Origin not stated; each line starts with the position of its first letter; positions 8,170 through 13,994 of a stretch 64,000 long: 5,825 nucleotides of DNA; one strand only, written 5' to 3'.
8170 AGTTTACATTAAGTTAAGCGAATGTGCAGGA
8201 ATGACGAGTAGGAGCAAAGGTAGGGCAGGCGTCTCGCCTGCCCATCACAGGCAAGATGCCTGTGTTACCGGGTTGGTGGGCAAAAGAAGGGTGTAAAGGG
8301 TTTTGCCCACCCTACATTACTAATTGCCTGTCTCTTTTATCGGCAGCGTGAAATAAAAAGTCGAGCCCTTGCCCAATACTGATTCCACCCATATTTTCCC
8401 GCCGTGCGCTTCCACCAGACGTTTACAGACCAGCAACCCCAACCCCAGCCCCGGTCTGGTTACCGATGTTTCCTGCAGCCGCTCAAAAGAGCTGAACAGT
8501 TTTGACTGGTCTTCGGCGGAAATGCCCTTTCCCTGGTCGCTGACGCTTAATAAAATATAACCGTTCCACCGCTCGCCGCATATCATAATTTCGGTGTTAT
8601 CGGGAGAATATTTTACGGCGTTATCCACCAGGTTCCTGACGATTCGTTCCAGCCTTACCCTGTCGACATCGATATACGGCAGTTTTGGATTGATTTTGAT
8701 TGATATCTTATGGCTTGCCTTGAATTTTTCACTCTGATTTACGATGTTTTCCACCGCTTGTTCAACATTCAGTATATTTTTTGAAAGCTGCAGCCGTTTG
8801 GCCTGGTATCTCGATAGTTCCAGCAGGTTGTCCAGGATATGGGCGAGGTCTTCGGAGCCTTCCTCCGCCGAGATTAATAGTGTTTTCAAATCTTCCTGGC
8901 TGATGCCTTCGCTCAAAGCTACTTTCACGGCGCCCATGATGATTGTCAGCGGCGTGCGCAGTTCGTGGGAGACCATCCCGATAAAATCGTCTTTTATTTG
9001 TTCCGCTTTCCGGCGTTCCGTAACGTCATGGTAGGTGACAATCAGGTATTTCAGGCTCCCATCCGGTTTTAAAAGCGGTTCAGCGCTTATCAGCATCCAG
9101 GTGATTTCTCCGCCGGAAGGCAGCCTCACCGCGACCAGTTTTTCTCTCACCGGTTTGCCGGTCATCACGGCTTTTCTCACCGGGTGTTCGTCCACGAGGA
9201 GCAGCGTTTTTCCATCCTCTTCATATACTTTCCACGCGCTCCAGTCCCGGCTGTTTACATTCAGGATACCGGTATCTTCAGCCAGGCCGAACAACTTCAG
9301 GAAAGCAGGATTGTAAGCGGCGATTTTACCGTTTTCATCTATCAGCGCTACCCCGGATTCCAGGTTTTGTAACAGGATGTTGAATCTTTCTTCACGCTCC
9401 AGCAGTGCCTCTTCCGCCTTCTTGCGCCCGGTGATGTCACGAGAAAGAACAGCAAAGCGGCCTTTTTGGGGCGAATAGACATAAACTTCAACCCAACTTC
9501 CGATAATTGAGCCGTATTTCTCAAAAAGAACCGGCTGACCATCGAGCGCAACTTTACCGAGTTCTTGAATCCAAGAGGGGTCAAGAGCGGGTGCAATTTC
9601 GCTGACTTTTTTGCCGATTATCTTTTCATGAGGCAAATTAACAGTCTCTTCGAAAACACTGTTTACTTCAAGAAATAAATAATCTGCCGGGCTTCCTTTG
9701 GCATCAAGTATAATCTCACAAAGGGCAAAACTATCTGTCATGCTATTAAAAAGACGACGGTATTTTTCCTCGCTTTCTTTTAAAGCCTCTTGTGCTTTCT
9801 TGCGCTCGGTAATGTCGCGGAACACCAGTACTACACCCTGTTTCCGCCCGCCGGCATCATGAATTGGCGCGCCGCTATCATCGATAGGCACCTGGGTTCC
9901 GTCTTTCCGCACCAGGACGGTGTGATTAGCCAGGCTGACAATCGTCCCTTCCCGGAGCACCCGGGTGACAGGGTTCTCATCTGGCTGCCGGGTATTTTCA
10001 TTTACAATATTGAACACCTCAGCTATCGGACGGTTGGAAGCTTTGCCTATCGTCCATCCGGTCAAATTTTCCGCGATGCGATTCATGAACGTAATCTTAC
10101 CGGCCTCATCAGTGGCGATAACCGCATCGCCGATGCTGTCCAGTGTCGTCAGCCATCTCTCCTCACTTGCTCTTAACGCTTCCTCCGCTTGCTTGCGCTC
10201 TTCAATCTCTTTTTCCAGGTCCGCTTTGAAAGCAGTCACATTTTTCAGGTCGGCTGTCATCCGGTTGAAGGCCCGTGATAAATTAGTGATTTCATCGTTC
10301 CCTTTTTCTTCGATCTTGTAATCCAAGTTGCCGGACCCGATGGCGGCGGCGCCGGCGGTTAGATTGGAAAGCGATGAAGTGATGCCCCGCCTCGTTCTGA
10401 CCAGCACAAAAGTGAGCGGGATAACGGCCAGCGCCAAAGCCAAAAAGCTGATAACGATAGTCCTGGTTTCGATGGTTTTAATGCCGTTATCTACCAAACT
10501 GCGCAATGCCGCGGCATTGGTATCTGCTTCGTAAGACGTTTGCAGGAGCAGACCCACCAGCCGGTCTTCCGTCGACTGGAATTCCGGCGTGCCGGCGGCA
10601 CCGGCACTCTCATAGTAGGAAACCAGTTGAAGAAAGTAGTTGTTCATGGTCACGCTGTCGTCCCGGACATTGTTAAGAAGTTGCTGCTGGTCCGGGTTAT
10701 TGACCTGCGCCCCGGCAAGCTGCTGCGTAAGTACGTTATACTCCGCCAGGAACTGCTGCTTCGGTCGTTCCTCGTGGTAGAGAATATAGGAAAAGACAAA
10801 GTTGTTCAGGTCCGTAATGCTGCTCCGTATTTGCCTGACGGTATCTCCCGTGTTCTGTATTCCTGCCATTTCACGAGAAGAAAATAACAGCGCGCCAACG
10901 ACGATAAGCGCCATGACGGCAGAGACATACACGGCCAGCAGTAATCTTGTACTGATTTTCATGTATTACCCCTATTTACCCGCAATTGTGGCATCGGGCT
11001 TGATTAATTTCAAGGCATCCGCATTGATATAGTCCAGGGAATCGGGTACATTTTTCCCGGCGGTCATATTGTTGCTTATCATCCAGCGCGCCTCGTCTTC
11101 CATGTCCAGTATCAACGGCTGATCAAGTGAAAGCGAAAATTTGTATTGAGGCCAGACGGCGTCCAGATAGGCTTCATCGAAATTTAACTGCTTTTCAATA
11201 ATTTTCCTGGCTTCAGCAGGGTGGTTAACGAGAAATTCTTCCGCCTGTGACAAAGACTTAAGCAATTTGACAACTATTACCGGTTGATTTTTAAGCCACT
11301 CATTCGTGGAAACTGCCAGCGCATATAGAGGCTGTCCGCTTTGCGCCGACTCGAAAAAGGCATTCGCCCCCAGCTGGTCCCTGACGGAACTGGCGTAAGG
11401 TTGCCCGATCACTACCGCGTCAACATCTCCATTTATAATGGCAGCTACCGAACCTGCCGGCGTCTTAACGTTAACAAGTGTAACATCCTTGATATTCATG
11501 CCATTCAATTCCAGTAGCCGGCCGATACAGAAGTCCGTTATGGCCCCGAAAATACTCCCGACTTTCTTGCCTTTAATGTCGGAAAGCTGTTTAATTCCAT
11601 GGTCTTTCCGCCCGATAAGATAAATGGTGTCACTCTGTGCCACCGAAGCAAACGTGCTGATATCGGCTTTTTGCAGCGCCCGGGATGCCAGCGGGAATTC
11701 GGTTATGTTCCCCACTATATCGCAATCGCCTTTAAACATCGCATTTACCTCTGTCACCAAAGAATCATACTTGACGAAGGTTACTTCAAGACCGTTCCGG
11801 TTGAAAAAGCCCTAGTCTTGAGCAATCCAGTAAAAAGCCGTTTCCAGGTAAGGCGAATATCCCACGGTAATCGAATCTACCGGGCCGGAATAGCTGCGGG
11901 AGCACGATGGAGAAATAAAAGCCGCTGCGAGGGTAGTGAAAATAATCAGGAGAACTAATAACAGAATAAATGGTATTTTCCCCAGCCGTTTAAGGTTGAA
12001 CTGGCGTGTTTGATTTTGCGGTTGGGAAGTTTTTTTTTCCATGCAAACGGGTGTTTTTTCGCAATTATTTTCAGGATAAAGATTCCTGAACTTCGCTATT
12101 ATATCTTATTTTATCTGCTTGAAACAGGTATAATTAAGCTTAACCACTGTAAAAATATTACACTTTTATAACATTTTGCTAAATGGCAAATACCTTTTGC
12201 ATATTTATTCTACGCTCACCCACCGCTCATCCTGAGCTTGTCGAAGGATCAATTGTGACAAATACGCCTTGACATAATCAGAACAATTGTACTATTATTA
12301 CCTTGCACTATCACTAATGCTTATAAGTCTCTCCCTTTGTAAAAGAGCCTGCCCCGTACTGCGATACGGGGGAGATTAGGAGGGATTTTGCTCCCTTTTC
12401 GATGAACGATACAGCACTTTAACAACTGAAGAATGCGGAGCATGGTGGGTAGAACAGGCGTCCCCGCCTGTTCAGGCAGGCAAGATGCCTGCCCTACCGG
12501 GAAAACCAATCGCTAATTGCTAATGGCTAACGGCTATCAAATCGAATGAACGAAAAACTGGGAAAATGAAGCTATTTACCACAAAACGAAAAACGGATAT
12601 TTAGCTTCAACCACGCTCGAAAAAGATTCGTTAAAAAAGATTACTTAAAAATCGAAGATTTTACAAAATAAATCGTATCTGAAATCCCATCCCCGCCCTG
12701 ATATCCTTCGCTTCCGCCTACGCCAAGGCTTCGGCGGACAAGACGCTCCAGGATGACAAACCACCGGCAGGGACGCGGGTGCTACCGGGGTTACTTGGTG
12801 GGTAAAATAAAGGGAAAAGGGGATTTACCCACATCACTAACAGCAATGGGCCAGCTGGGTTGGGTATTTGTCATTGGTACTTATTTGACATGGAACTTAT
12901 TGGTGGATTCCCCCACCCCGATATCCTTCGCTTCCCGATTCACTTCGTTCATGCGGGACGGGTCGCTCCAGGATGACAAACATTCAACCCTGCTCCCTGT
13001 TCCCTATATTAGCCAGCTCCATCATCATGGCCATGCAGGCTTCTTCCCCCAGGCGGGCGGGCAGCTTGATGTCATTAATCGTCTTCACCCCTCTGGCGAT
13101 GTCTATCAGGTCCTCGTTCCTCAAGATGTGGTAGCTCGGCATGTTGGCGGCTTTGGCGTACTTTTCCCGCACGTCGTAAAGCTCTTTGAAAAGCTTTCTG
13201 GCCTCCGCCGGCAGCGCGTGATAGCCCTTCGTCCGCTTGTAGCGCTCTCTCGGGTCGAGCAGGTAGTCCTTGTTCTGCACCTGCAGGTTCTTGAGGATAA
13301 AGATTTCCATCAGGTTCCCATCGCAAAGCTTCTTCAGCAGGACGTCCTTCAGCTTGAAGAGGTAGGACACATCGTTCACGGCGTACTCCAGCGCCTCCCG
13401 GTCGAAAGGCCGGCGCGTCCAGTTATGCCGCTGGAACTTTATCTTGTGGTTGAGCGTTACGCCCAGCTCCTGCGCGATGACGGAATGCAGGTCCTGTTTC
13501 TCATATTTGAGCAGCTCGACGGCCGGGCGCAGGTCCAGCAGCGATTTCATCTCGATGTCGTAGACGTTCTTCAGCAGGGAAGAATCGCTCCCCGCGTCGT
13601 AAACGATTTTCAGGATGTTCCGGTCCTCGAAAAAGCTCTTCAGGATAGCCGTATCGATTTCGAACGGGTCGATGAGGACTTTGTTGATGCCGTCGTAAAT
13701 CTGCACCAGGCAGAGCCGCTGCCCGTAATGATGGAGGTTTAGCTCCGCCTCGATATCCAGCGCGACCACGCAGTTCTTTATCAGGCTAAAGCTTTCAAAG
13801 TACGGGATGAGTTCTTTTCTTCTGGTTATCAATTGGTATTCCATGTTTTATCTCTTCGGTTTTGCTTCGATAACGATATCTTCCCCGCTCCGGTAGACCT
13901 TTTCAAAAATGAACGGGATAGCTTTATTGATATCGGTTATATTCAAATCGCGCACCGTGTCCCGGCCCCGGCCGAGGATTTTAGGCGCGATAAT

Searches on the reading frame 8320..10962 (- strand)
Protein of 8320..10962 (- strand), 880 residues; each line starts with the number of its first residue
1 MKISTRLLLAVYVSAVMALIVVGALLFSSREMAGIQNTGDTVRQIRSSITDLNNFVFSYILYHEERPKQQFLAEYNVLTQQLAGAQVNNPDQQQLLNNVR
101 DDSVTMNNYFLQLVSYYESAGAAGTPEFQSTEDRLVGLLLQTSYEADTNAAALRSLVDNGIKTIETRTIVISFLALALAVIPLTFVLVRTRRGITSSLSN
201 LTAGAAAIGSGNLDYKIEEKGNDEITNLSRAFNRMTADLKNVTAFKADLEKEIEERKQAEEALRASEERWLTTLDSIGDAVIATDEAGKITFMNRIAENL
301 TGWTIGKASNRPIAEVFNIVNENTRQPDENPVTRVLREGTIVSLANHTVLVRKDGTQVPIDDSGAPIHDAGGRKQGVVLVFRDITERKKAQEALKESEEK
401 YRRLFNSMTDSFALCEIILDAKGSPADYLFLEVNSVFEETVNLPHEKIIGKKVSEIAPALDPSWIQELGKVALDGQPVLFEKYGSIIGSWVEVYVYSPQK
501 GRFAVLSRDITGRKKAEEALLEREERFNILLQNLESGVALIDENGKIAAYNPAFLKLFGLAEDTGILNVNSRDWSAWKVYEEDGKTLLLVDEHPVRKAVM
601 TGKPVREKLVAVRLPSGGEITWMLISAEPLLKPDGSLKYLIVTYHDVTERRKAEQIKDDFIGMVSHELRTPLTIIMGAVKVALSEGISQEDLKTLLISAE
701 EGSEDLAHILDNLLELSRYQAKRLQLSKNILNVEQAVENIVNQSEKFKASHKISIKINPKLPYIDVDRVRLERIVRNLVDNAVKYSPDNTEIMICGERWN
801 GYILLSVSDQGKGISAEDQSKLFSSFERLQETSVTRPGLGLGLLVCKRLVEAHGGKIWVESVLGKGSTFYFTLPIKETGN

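Call 11: find_encoding_contigs(protein=window:8320-10962:-, flank=10000, max_places=4)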
Protein window:8320-10962:- (880 aa): no gene with exactly this product is on record in the collection.

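Call 13: search_protein_families(library=pfam, proteins=[window:8320-10962:-])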
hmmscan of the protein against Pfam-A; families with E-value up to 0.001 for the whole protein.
window:8320-10962:- (880 aa): 10 families
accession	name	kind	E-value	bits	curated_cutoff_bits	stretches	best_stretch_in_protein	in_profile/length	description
PF02518.31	HATPase_c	-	1.3e-30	106.6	26.4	1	767-876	2-110/111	Histidine kinase-, DNA gyrase B-, and HSP90-like ATPase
PF08448.16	PAS_4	-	1.2e-29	103.2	23.1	2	274-388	1-109/110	PAS fold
PF00989.32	PAS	-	3.7e-25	88.6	22.6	2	271-384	4-113/113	PAS fold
PF13426.13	PAS_9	-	1.8e-22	80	27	2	279-386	2-103/103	PAS domain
PF13188.13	PAS_8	-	5.4e-16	58.3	21.8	2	525-565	1-43/65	PAS domain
PF00512.31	HisKA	-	7.4e-14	52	26.9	1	657-721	2-65/66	His Kinase A (phospho-acceptor) domain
PF00672.30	HAMP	-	1.7e-12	47.9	25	1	190-240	2-52/53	HAMP domain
PF12860.13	PAS_7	-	2.6e-11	44.1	27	1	531-655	1-115/115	PAS fold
PF08447.18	PAS_3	-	0.00027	21.6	25.6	0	291-378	2-86/89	PAS fold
PF13596.12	PAS_10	-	0.00097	20.2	22.1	0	324-385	50-106/106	PAS domain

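Call 79: find_homologous_proteins(query=window:8320-10962:-, max_evalue=1e-60)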
Query window:8320-10962:- (880 aa): 5101 proteins with E <= 1e-60 among 8000 candidates; the best 120 are listed.
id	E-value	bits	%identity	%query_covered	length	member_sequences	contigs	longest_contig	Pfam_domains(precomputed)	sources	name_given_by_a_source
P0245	0.0e+0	1931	100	100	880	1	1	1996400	PF00672.31,PF13426.14,PF13188.14,PF12860.14,PF08448.17,PF02518.32,PF00512.32,PF00989.32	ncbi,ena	-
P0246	3.0e-277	940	45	74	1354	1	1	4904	PF13426.14,PF13188.14,PF13185.13,PF00512.32,PF00672.31,PF08447.19,PF12860.14,PF01590.33,PF13581.13,PF08448.17,PF02518.32,PF00989.32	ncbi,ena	-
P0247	4.5e-270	916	45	71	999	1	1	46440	PF00672.31,PF08447.19,PF13426.14,PF13188.14,PF12860.14,PF08448.17,PF02518.32,PF00512.32,PF00989.32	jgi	jgi:PAS domain S-box-containing protein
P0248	4.7e-235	801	37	99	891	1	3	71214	PF00672.31,PF08447.19,PF13426.14,PF13188.14,PF08448.17,PF02518.32,PF00512.32,PF00989.32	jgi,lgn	jgi:PAS domain S-box-containing protein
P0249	6.9e-234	797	50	64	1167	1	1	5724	PF00672.31,PF08447.19,PF13426.14,PF13188.14,PF13185.13,PF08448.17,PF02518.32,PF00512.32,PF00989.32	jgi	jgi:PAS domain S-box-containing protein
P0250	5.4e-230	784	69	45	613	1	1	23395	PF00672.31,PF13426.14,PF08448.17,PF02518.32,PF00512.32,PF00989.32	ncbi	-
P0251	2.9e-218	745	51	64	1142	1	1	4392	PF00672.31,PF08447.19,PF13426.14,PF13188.14,PF12860.14,PF08448.17,PF02518.32,PF00512.32,PF00989.32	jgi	jgi:PAS domain S-box-containing protein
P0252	4.5e-216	738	44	47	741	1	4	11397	PF13596.13,PF00672.31,PF08447.19,PF13426.14,PF13188.14,PF13581.13,PF08448.17,PF02518.32,PF00512.32,PF00989.32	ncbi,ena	-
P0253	1.1e-215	736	63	45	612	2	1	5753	PF00672.31,PF13426.14,PF13188.14,PF08448.17,PF02518.32,PF00512.32,PF00989.32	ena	-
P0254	5.2e-215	734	48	48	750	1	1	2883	PF00672.31,PF08447.19,PF13426.14,PF08448.17,PF02518.32,PF00512.32,PF00989.32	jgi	jgi:PAS domain S-box-containing protein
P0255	1.9e-214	732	41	74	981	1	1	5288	PF13596.13,PF00672.31,PF13426.14,PF13188.14,PF08448.17,PF02518.32,PF00512.32,PF00989.32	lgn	-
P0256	2.0e-214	732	61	45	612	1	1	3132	PF00672.31,PF13426.14,PF08448.17,PF02518.32,PF00512.32,PF00989.32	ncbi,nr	ncbi:MAG: ATP-binding protein [Dehalococcoidales bacterium]|nr:ATP-binding protein [Dehalococcoidale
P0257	4.4e-213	728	44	100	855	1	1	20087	PF00672.31,PF08447.19,PF13426.14,PF13188.14,PF08448.17,PF02518.32,PF00512.32,PF00989.32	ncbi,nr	ncbi:MAG: PAS domain-containing protein [Dehalococcoidales bacterium]|nr:PAS domain-containing prote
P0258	4.5e-212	725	44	100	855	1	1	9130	PF00672.31,PF08447.19,PF13426.14,PF13188.14,PF08448.17,PF02518.32,PF00512.32,PF00989.32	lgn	-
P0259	1.2e-211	723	61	44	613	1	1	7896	PF00672.31,PF08447.19,PF13426.14,PF08448.17,PF02518.32,PF00512.32,PF00989.32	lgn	-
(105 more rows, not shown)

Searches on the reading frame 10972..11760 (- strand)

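Call 13: search_protein_families(library=pfam, proteins=[window:10972-11760:-])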
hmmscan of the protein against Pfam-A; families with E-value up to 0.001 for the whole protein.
window:10972-11760:- (262 aa): 3 families
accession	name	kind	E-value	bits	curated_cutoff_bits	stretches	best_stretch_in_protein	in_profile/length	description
PF09084.16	NMT1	-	1.8e-19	70.9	20.5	1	28-184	58-216/216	NMT1/THI5 like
PF13379.11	NMT1_2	-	3.5e-10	40.6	24.7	1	61-188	121-248/252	NMT1-like family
PF12974.12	Phosphonate-bd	-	1e-05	25.5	27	1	28-125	64-169/242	ABC transporter, phosphonate, periplasmic substrate-binding protein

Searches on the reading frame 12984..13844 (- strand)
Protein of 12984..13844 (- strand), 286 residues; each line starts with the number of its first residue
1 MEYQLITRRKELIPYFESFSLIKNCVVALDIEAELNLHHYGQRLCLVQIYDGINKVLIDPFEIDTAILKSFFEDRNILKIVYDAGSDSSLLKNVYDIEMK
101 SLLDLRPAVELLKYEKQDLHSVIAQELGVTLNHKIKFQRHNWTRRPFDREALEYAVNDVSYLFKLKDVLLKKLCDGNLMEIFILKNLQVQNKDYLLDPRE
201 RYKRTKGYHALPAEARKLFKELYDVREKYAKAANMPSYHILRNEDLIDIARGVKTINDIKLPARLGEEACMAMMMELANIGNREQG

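Call 13: search_protein_families(library=pfam, proteins=[window:12984-13844:-])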
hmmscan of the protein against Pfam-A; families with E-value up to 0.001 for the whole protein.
window:12984-13844:- (286 aa): 2 families
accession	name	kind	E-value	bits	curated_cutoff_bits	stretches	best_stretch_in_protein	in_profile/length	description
PF01612.26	DNA_pol_A_exo1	-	6.3e-26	91.7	23.6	1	20-173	18-172/173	3'-5' exonuclease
PF00570.28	HRDC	-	1.1e-05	25.7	23.8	1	217-251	3-37/68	HRDC domain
